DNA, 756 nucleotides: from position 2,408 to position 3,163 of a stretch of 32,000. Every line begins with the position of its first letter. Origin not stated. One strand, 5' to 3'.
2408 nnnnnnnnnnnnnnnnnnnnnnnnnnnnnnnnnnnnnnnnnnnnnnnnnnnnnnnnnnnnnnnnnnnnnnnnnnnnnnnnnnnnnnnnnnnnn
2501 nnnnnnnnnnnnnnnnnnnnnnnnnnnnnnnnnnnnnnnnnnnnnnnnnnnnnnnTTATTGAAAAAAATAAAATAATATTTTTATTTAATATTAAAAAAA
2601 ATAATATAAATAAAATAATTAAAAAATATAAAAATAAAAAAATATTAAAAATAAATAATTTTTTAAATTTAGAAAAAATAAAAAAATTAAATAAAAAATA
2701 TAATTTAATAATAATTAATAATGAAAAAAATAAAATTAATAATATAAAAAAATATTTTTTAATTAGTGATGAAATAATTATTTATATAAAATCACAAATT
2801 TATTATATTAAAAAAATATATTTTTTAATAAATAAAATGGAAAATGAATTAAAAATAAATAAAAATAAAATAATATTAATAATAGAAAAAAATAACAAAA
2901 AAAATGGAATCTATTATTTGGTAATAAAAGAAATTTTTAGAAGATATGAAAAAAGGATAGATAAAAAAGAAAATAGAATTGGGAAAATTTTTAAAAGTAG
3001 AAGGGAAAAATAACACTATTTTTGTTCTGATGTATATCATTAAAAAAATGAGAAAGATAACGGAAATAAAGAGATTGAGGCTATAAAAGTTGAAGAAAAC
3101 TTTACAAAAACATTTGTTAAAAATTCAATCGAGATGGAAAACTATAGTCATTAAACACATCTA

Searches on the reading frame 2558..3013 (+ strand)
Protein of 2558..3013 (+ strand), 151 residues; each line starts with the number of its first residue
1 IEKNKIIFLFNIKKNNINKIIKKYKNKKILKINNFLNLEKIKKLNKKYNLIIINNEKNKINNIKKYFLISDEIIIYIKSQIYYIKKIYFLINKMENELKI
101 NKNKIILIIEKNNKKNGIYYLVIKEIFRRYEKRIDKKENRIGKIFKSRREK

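Call 8: search_protein_families(library=pfam, proteins=[window:2558-3013:+], max_evalue=0.01)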
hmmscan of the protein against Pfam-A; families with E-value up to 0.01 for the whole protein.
window:2558-3013:+ (151 aa): 0 families

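Call 52: search_protein_families(library=ncbifam, proteins=[window:2558-3013:+], max_evalue=0.01)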
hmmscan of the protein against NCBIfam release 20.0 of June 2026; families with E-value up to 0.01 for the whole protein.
window:2558-3013:+ (151 aa): 0 families
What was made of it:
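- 2558..3013 (+): 151-codon remnant of the MinD/ParA-like ATPase gene (ATT start). Covers profile positions 240-374 of 414, with no Walker A. No Pfam or NCBIfam hit (calls 8, 52).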
